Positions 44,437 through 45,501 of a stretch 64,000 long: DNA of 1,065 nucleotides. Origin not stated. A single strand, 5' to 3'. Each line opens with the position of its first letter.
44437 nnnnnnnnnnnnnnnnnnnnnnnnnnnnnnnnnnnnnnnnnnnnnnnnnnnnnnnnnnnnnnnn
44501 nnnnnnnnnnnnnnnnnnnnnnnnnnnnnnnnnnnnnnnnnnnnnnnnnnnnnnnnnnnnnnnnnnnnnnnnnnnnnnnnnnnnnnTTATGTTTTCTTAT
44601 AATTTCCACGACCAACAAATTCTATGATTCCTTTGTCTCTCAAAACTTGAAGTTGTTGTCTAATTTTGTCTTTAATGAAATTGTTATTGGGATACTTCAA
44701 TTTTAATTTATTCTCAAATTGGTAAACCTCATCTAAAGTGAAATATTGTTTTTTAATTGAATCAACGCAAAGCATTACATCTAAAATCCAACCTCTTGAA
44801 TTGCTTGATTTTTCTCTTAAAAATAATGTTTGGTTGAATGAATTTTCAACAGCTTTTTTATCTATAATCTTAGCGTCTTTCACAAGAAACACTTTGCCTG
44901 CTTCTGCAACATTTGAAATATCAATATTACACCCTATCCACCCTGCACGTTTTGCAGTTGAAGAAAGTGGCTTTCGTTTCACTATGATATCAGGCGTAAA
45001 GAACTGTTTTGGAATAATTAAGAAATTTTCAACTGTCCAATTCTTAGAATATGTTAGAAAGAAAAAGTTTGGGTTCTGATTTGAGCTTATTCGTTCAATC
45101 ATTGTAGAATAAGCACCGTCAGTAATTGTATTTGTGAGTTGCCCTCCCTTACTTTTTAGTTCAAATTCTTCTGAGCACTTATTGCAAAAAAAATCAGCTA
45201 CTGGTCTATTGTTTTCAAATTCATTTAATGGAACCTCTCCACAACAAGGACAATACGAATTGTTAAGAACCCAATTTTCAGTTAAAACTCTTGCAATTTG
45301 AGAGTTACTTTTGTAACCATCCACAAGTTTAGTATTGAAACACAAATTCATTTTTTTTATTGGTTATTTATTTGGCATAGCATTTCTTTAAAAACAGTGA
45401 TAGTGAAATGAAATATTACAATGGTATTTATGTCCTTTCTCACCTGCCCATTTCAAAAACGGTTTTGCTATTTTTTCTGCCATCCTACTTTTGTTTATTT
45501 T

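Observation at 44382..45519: DpnI-like methyl-dependent endonuclease operon parked behind the fossil 5' end and promoter of a dam-type methylase gene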

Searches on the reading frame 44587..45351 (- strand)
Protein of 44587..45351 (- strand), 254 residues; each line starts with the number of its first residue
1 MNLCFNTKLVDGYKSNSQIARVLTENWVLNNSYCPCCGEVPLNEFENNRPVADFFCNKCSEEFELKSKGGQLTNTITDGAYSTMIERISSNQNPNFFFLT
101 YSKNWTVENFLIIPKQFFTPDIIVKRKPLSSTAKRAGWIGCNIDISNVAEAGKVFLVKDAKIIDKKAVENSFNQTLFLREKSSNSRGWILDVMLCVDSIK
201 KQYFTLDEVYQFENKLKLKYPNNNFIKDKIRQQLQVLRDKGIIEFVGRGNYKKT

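Call 3: search_protein_families(library=pfam, proteins=[window:44587-45351:-], max_evalue=1)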
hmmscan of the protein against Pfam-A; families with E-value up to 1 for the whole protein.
window:44587-45351:- (254 aa): 6 families
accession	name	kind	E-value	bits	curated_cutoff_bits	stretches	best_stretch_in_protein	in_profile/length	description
PF06044.18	DpnI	-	2.5e-81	272.1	26.7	1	1-180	1-182/183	Dam-replacing family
PF17726.7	DpnI_C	-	3.4e-35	120.5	23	1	184-253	1-70/70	Dam-replacing HTH domain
PF06677.18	Auto_anti-p27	-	0.054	14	24.1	1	18-59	2-39/40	Sjogren's syndrome/scleroderma autoantigen 1 (Autoantigen p27)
PF07191.17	Zn_ribbon_6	-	0.083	13.3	25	1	31-68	29-61/67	Double zinc ribbon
PF14354.12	Lar_restr_allev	-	0.14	12.9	28.6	1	34-66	6-38/58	Restriction alleviation protein Lar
PF11809.13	DUF3330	-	0.14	12.7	25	1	31-75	11-58/69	Domain of unknown function (DUF3330)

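Call 4: search_protein_families(library=ncbifam, proteins=[window:44587-45351:-], max_evalue=1)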
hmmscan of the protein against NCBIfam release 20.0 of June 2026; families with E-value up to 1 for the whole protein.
window:44587-45351:- (254 aa): 1 family
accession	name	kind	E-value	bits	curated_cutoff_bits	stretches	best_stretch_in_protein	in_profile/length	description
NF001669.0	PRK00432.1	equivalog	0.11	12.5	54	1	26-60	21-50/58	30S ribosomal protein S27ae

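Call 7: find_homologous_proteins(query=window:44587-45351:-, max_evalue=1e-10)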
Query window:44587-45351:- (254 aa): 7791 proteins with E <= 1e-10 among 8000 candidates; the best 120 are listed.
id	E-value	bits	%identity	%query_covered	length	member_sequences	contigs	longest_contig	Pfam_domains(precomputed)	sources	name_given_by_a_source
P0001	1.7e-168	576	100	100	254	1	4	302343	PF06044.19,PF17726.8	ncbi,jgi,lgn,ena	jgi:type II restriction enzyme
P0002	2.3e-145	500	85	100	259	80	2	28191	PF06044.19,PF17726.8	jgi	jgi:type II restriction enzyme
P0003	6.4e-145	499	85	100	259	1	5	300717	PF06044.19,PF17726.8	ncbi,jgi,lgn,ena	jgi:type II restriction enzyme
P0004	8.5e-145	498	84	100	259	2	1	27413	PF06044.19,PF17726.8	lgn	-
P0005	2.9e-143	493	83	100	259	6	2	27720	PF06044.19,PF17726.8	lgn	-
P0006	1.4e-141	488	83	100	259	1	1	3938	PF06044.19,PF17726.8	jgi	jgi:type II restriction enzyme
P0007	2.1e-141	487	83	100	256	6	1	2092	PF06044.19,PF17726.8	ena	-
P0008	3.8e-141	487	81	100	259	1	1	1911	PF06044.19,PF17726.8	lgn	-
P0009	7.7e-141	486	83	100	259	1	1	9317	PF06044.19,PF17726.8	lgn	-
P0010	3.3e-140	483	82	100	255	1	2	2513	PF06044.19,PF17726.8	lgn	-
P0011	7.3e-140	482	82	100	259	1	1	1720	PF06044.19,PF17726.8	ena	-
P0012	9.4e-140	482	82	100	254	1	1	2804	PF06044.19,PF17726.8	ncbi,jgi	jgi:type II restriction enzyme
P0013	2.2e-139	481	81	100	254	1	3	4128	PF06044.19,PF17726.8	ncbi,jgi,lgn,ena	jgi:type II restriction enzyme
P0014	2.2e-139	481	81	100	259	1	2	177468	PF06044.19,PF17726.8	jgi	jgi:type II restriction enzyme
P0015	2.4e-139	481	82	100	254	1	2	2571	PF06044.19,PF17726.8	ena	-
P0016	4.3e-139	480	83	100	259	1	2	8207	PF06044.19,PF17726.8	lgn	-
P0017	4.6e-139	480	81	100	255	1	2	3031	PF06044.19,PF17726.8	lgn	-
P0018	4.6e-139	480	82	99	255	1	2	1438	PF06044.19,PF17726.8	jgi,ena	-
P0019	4.8e-139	480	81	100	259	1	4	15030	PF06044.19,PF17726.8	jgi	jgi:type II restriction enzyme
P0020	4.9e-139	480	81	100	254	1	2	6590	PF06044.19,PF17726.8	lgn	-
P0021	5.5e-139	479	81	100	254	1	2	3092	PF06044.19,PF17726.8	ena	-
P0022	5.8e-139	479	82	100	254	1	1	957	PF06044.19,PF17726.8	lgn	-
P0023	9.0e-139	479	81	100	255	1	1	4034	PF06044.19,PF17726.8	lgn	-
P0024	9.9e-139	479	81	100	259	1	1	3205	PF06044.19,PF17726.8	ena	-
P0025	1.5e-138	478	82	100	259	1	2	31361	PF06044.19,PF17726.8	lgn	-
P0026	1.6e-138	478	81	100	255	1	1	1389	PF06044.19,PF17726.8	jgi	jgi:type II restriction enzyme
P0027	1.9e-138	478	81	100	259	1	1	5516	PF06044.19,PF17726.8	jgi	jgi:type II restriction enzyme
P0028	2.9e-138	477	80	100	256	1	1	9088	PF06044.19,PF17726.8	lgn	-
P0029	3.3e-138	477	81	100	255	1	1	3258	PF06044.19,PF17726.8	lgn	-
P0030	3.3e-138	477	81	100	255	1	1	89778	PF06044.19,PF17726.8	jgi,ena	-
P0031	3.4e-138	477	81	100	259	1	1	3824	PF06044.19,PF17726.8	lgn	-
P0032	3.6e-138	477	80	100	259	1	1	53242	PF06044.19,PF17726.8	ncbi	-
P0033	3.9e-138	477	81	100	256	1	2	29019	PF06044.19,PF17726.8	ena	-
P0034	4.0e-138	477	81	100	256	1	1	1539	PF06044.19,PF17726.8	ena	-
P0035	4.0e-138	477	80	100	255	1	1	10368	PF06044.19,PF17726.8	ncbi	-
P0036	4.4e-138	476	81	100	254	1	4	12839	PF06044.19,PF17726.8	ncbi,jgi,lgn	jgi:type II restriction enzyme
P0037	5.2e-138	476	81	100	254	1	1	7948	PF06044.19,PF17726.8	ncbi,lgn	-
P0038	6.3e-138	476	81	100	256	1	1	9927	PF06044.19,PF17726.8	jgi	jgi:type II restriction enzyme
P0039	6.7e-138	476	81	99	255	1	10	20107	PF06044.19,PF17726.8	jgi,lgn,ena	-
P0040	9.6e-138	475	81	100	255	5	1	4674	PF06044.19,PF17726.8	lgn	-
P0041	9.9e-138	475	81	100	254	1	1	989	PF06044.19,PF17726.8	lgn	-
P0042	1.5e-137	475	81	100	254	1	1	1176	PF06044.19,PF17726.8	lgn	-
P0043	1.5e-137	475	81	100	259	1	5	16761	PF06044.19,PF17726.8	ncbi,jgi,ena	-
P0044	1.6e-137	475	81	100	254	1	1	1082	PF06044.19,PF17726.8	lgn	-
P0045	1.8e-137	474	81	100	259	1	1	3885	PF06044.19,PF17726.8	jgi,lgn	-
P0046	2.3e-137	474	80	100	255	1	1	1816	PF06044.19,PF17726.8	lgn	-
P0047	2.4e-137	474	81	100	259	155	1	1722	PF06044.19,PF17726.8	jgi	jgi:type II restriction enzyme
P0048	2.8e-137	474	80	100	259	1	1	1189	PF06044.19,PF17726.8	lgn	-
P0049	3.4e-137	474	81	100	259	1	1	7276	PF06044.19,PF17726.8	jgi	-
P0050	4.1e-137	473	83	100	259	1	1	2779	PF06044.19,PF17726.8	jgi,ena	-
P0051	4.8e-137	473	81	100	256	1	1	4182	PF06044.19,PF17726.8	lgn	-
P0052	5.2e-137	473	81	100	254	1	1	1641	PF06044.19,PF17726.8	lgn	-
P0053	6.2e-137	473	81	100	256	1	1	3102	PF06044.19,PF17726.8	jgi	-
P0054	6.6e-137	473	80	100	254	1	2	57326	PF06044.19,PF17726.8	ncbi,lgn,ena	-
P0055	8.9e-137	472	81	100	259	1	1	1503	PF06044.19,PF17726.8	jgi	jgi:type II restriction enzyme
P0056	1.4e-136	472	79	100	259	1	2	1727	PF06044.19,PF17726.8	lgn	-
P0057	2.0e-136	471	80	100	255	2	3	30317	PF06044.19,PF17726.8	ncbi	-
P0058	2.1e-136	471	80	100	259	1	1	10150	PF06044.19,PF17726.8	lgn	-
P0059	2.9e-136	471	81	100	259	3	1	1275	PF06044.19,PF17726.8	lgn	-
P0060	3.1e-136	470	78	100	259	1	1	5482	PF06044.19,PF17726.8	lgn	-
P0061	4.8e-136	470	79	100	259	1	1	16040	PF06044.19,PF17726.8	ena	-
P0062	5.2e-136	470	79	100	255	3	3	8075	PF06044.19,PF17726.8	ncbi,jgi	-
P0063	5.2e-136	470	79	100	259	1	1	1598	PF06044.19,PF17726.8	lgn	-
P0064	5.8e-136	470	79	100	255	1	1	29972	PF06044.19,PF17726.8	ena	-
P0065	5.9e-136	470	79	100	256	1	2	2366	PF06044.19,PF17726.8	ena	-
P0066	7.1e-136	469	79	100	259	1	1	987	PF06044.19,PF17726.8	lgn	-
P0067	8.0e-136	469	80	100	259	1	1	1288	PF06044.19,PF17726.8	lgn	-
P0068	8.2e-136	469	78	100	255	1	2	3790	PF06044.19,PF17726.8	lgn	-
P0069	8.4e-136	469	79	100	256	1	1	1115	PF06044.19,PF17726.8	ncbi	-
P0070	1.3e-135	468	78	100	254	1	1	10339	PF06044.19,PF17726.8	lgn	-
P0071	1.5e-135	468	79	100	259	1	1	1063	PF06044.19,PF17726.8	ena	-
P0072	1.6e-135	468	79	100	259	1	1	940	PF06044.19,PF17726.8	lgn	-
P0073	2.3e-135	468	79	100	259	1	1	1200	PF06044.19,PF17726.8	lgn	-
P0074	2.6e-135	467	79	100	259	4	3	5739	PF06044.19,PF17726.8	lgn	-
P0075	2.7e-135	467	80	100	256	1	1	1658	PF06044.19,PF17726.8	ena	-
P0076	2.7e-135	467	79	100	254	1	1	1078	PF06044.19,PF17726.8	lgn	-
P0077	2.8e-135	467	79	97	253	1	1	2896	PF06044.19,PF17726.8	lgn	-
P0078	3.9e-135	467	80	100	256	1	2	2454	PF06044.19,PF17726.8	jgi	jgi:type II restriction enzyme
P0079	6.9e-135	466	79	100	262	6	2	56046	PF06044.19,PF17726.8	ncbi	-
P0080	8.1e-135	466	79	100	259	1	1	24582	PF06044.19,PF17726.8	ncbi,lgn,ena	-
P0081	8.7e-135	466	78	100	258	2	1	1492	PF06044.19,PF17726.8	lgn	-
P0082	8.7e-135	466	80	100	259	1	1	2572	PF06044.19,PF17726.8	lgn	-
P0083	1.3e-134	465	78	100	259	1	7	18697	PF06044.19,PF17726.8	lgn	-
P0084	2.1e-134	464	79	100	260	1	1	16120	PF06044.19,PF17726.8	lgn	-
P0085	2.4e-134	464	78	100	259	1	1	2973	PF06044.19,PF17726.8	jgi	-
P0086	2.5e-134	464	79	100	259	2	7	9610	PF06044.19,PF17726.8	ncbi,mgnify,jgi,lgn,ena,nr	ncbi:MAG TPA: DpnI domain-containing protein [Flavipsychrobacter sp.]|mgnify:FL=1|nr:DpnI domain-con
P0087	2.6e-134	464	78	100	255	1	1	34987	PF06044.19,PF17726.8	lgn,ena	-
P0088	3.1e-134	464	79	100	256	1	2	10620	PF06044.19,PF17726.8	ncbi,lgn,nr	ncbi:MAG: restriction endonuclease [Flavobacterium sp.]|nr:restriction endonuclease [Flavobacterium 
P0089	4.1e-134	463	78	99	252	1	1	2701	PF06044.19,PF17726.8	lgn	-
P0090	4.2e-134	463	80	100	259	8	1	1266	PF06044.19,PF17726.8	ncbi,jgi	jgi:type II restriction enzyme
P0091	5.3e-134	463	77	100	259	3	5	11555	PF06044.19,PF17726.8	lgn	-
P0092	6.1e-134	463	78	100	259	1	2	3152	PF06044.19,PF17726.8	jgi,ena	jgi:type II restriction enzyme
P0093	7.3e-134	463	79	100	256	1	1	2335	PF06044.19,PF17726.8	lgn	-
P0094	7.8e-134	463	79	100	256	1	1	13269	PF06044.19,PF17726.8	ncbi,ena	-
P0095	8.9e-134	462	79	100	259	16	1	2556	PF06044.19,PF17726.8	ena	-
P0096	9.3e-134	462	78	100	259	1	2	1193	PF06044.19,PF17726.8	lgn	-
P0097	9.9e-134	462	77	100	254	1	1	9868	PF06044.19,PF17726.8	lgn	-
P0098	1.5e-133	462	79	100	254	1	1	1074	PF06044.19,PF17726.8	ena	-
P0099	1.8e-133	461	79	100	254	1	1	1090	PF06044.19,PF17726.8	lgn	-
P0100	2.2e-133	461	79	100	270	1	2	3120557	PF06044.19,PF17726.8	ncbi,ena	-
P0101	2.3e-133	461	77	100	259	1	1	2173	PF06044.19,PF17726.8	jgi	jgi:type II restriction enzyme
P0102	2.7e-133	461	77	100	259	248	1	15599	PF06044.19,PF17726.8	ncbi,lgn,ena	-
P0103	3.3e-133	461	79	100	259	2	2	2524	PF06044.19,PF17726.8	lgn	-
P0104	3.4e-133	460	79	100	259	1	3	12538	PF06044.19,PF17726.8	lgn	-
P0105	3.5e-133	460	79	100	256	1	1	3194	PF06044.19,PF17726.8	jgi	jgi:type II restriction enzyme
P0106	3.7e-133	460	77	100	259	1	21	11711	PF06044.19,PF17726.8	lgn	-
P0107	3.8e-133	460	77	100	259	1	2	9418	PF06044.19,PF17726.8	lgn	-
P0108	3.9e-133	460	78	100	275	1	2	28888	PF06044.19,PF17726.8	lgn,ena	-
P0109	3.9e-133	460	78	100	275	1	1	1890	PF06044.19,PF17726.8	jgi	-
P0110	4.1e-133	460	79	100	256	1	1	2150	PF06044.19,PF17726.8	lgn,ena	-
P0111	4.1e-133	460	77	100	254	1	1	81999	PF06044.19,PF17726.8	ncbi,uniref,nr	ncbi:DpnI domain-containing protein [Runella aurantiaca]|uniref:Restriction endonuclease n=1 Tax=Run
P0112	4.9e-133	460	77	100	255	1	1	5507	PF06044.19,PF17726.8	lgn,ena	-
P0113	5.1e-133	460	78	100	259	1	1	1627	PF06044.19,PF17726.8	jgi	jgi:type II restriction enzyme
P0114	7.1e-133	459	77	100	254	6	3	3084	PF06044.19,PF17726.8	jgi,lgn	jgi:type II restriction enzyme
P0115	7.2e-133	459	79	100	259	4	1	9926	PF06044.19,PF17726.8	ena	-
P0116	7.4e-133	459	78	100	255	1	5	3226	PF06044.19,PF17726.8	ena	-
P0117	7.4e-133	459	77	100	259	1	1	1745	PF06044.19,PF17726.8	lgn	-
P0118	9.7e-133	459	77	100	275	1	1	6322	PF06044.19,PF17726.8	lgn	-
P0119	1.0e-132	459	78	100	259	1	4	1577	PF06044.19,PF17726.8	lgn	-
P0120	1.1e-132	459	77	100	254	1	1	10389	PF06044.19,PF17726.8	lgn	-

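Call 8: search_solved_structures(query=window:44587-45351:-, show_alignments=1)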
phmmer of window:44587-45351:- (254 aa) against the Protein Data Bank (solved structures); distinct sequences matched with E-value up to 0.001: 1.
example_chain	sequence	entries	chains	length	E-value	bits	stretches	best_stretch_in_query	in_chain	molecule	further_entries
4esj_A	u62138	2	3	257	1.1e-105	355.5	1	1-253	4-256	Type-2 restriction enzyme DpnI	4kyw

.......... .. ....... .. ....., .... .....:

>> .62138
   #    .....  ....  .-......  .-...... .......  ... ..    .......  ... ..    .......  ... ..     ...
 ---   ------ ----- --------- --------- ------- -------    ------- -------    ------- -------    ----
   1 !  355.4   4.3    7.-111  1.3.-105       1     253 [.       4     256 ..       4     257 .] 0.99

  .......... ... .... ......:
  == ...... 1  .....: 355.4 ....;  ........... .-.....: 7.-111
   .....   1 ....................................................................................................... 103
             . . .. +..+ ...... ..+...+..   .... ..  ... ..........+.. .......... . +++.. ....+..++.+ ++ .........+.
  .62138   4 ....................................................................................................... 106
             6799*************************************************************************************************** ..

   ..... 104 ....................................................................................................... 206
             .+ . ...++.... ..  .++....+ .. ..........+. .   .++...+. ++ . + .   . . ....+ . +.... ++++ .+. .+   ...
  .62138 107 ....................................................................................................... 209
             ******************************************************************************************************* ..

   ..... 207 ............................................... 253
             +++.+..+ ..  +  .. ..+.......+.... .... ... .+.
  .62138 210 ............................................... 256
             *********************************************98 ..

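Call 9: find_encoding_contigs(protein=P0001, flank=6000, max_places=4)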
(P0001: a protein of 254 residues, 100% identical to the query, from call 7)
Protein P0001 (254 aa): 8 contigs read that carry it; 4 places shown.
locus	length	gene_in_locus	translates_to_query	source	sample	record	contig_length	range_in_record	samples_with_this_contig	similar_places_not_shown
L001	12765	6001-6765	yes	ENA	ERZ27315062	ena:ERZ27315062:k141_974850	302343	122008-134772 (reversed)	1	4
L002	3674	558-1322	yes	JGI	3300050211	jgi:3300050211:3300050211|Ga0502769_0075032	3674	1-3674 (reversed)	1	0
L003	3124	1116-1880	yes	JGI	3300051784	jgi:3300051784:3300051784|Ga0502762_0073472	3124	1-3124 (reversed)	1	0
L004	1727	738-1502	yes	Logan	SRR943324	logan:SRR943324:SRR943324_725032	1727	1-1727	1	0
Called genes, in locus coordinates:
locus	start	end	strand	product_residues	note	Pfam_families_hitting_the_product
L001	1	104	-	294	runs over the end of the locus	PF25539:Bestrophin_2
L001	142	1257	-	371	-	PF08713:DNA_alkylation (weak), PF02985:HEAT (faint), PF13646:HEAT_2 (faint)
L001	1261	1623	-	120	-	PF07883:Cupin_2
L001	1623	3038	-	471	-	PF01738:DLH (faint), PF02129:Peptidase_S15, PF20434:BD-FAE (weak), PF00561:Abhydrolase_1, PF12697:Abhydrolase_6, PF00326:Peptidase_S9, PF12146:Hydrolase_4, PF08840:BAAT_C (weak)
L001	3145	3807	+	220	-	-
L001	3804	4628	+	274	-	PF03009:GDPD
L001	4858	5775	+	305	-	-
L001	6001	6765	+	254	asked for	PF06044:DpnI, PF17726:DpnI_C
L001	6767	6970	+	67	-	PF27350:AF_1447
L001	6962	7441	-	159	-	PF05869:Dam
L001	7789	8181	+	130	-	PF08818:DUF1801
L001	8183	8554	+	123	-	PF09966:DUF2200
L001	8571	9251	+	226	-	PF08003:Methyltransf_9 (weak), PF01209:Ubie_methyltran, PF13489:Methyltransf_23, PF10017:Methyltransf_33 (faint), PF13847:Methyltransf_31, PF08241:Methyltransf_11, PF08242:Methyltransf_12, PF13649:Methyltransf_25, +2 more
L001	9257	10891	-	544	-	PF00916:Sulfate_transp, PF01740:STAS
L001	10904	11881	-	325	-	PF01916:DS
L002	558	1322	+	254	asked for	PF06044:DpnI, PF17726:DpnI_C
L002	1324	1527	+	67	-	PF27350:AF_1447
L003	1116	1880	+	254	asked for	PF06044:DpnI, PF17726:DpnI_C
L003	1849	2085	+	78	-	PF27350:AF_1447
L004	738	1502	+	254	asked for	PF06044:DpnI, PF17726:DpnI_C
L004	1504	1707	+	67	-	PF27350:AF_1447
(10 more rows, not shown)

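Call 10: find_encoding_contigs(protein=P0003, flank=6000, max_places=4)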
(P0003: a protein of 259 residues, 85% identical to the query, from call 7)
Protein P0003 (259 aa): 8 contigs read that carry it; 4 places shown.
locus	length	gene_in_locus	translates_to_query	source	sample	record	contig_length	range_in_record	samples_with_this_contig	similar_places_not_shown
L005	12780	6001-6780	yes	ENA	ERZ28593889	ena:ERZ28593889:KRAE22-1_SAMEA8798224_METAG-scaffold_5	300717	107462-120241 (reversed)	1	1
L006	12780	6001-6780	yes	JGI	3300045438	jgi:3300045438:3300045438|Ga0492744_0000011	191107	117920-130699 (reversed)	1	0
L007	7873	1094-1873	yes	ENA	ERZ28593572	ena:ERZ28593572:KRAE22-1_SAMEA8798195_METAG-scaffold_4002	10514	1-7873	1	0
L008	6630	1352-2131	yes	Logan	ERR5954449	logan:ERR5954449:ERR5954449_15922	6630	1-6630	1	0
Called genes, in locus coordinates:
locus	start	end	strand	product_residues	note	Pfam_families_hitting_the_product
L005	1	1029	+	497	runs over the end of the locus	PF11751:PorP_SprF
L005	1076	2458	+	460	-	PF17127:DUF5106 (weak), PF00578:AhpC-TSA, PF08534:Redoxin, PF00085:Thioredoxin (weak), PF13098:Thioredoxin_2, PF13905:Thioredoxin_8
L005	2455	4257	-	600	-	PF13687:DUF4153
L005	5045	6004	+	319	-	PF02086:MethyltransfD12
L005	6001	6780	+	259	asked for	PF06044:DpnI, PF17726:DpnI_C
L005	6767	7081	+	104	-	PF14207:DpnD-PcfM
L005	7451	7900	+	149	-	-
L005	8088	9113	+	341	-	-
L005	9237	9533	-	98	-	-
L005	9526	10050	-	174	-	PF04238:DUF420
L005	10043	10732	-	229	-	PF02630:SCO1-SenC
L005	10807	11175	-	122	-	PF03626:COX4_pro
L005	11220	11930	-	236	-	PF00510:COX3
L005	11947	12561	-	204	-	PF00510:COX3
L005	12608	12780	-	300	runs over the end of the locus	PF01040:UbiA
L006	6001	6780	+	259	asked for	PF06044:DpnI, PF17726:DpnI_C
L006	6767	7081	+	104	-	PF14207:DpnD-PcfM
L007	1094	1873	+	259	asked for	PF06044:DpnI, PF17726:DpnI_C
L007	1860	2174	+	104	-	PF14207:DpnD-PcfM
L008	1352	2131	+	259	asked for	PF06044:DpnI, PF17726:DpnI_C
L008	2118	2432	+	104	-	PF14207:DpnD-PcfM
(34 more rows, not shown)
